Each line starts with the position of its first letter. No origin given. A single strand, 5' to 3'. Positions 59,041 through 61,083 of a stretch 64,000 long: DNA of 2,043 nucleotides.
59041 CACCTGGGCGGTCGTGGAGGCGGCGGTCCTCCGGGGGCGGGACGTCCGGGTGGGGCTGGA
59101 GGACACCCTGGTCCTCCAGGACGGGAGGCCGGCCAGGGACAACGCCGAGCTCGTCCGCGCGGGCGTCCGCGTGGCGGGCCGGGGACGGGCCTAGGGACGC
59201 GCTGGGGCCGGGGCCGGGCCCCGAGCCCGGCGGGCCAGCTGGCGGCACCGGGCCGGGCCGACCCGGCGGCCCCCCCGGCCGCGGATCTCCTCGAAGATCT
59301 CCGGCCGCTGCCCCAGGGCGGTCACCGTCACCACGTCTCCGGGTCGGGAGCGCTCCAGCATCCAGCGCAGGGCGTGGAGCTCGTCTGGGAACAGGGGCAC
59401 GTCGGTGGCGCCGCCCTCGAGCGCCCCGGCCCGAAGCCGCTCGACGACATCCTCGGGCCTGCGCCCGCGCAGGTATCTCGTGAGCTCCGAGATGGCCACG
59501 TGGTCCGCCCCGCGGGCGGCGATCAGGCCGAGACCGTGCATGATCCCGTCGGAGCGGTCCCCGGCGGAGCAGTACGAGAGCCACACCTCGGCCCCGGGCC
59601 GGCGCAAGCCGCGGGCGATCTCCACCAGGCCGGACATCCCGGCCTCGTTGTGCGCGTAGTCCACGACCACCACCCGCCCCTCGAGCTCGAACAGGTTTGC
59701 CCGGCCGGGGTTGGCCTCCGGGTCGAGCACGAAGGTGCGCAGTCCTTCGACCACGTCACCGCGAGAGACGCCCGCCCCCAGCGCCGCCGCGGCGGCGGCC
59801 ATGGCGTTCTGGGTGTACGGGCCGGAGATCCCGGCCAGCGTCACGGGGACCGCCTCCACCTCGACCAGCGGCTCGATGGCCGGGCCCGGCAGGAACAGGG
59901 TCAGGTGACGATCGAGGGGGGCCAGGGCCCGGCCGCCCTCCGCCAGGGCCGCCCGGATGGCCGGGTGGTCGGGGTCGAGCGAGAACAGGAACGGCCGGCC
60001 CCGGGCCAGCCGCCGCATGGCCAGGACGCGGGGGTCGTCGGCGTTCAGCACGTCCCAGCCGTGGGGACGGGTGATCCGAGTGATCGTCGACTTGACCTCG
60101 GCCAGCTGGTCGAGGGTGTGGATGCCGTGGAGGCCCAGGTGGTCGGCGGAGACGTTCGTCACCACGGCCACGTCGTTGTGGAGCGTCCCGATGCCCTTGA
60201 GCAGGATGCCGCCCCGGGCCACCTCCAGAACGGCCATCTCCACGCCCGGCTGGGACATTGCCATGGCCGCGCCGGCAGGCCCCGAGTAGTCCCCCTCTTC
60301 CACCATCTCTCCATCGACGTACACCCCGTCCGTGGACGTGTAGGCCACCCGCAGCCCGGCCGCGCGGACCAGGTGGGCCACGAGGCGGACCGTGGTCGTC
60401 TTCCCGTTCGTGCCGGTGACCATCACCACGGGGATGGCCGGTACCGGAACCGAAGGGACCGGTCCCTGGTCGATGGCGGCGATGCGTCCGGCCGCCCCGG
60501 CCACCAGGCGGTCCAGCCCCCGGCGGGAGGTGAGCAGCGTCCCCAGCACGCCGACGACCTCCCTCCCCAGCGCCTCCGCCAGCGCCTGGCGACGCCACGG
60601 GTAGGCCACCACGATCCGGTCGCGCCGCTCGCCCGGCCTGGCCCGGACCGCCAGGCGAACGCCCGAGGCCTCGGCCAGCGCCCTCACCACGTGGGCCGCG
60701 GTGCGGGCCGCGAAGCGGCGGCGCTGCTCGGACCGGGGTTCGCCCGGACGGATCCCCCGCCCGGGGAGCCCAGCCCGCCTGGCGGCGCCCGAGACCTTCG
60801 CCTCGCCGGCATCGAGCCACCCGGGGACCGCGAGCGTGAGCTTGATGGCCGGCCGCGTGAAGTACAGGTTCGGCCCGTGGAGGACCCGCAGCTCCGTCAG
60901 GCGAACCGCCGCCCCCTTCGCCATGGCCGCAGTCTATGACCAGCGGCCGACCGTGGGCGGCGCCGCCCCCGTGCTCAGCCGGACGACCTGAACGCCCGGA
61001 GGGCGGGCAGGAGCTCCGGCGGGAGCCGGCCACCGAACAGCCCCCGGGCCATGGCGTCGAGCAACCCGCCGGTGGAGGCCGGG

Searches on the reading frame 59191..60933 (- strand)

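Call 42: search_protein_families(library=pfam, proteins=[window:59191-60933:-], max_evalue=0.00001)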
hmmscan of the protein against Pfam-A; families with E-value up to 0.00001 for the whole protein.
window:59191-60933:- (580 aa): 2 families
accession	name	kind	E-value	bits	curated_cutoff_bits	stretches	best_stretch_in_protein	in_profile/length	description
PF08245.18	Mur_ligase_M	-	9.8e-22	78.3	24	1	172-323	1-151/200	Mur ligase middle domain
PF02875.26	Mur_ligase_C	-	1.4e-09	39.3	28.4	1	410-539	1-125/127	Mur ligase, glutamate ligase domain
